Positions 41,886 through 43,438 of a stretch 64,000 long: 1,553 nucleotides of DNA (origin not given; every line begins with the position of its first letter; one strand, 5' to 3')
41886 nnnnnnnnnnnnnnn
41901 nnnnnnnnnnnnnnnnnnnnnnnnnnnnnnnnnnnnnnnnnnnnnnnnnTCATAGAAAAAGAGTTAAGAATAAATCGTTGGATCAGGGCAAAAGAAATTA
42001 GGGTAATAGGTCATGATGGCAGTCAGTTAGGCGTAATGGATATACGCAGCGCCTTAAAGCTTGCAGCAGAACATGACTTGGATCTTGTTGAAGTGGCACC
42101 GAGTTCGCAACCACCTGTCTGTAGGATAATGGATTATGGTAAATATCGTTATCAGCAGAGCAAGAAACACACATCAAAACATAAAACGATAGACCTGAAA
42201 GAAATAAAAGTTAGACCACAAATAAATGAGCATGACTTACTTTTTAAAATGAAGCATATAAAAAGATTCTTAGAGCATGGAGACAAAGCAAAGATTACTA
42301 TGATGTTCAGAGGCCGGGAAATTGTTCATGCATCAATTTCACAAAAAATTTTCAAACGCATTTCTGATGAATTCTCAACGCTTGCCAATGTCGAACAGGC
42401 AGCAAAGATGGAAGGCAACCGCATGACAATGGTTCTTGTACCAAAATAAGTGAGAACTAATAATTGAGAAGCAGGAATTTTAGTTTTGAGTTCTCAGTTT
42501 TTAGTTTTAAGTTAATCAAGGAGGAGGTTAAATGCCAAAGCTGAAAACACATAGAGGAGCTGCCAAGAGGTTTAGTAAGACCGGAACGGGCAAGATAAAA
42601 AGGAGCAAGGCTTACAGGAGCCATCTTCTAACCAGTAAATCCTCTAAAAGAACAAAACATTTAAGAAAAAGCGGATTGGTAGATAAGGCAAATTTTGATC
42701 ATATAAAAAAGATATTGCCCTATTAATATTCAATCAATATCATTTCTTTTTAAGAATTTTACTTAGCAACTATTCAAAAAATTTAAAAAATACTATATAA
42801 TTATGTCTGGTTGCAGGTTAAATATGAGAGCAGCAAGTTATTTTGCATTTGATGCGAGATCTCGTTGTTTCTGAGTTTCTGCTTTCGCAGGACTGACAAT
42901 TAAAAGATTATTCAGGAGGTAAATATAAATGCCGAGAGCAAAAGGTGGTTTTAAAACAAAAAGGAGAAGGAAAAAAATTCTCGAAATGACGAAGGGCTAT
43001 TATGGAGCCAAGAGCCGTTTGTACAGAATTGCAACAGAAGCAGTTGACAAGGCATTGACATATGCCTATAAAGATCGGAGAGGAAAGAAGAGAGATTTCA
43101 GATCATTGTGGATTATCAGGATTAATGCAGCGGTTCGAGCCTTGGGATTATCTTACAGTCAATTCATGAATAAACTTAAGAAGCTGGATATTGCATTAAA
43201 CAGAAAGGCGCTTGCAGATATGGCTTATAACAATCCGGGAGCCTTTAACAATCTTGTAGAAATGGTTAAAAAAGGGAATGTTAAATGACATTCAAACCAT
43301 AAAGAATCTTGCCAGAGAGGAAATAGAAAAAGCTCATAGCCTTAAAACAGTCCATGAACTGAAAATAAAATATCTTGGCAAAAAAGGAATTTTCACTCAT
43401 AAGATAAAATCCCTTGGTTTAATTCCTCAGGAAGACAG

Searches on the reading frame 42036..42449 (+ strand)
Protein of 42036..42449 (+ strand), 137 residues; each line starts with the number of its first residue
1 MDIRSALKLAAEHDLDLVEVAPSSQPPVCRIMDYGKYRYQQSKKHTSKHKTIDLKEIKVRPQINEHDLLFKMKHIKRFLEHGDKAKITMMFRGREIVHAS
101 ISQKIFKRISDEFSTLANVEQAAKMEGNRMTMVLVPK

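Call 40: search_protein_families(library=pfam, proteins=[window:42036-42449:+], max_evalue=0.0001)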
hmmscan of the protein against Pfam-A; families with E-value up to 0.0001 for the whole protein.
window:42036-42449:+ (137 aa): 2 families
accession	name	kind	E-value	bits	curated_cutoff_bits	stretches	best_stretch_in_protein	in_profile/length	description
PF00707.27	IF3_C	-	1.6e-32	111.7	34.8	1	52-137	1-86/86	Translation initiation factor IF-3, C-terminal domain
PF05198.21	IF3_N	-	3.3e-20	72.4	26.9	1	1-46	23-68/70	Translation initiation factor IF-3, N-terminal domain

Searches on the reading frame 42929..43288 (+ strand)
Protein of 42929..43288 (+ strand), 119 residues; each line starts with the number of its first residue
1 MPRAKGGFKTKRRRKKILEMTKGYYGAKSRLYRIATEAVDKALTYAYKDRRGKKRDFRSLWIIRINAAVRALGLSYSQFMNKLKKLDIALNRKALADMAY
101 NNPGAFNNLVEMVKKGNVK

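Call 40: search_protein_families(library=pfam, proteins=[window:42929-43288:+], max_evalue=0.0001)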
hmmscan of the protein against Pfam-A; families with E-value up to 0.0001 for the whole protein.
window:42929-43288:+ (119 aa): 1 family
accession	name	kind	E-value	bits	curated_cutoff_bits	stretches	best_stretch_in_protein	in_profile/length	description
PF00453.23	Ribosomal_L20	-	6.2e-45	152.2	30.8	1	3-109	1-107/107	Ribosomal protein L20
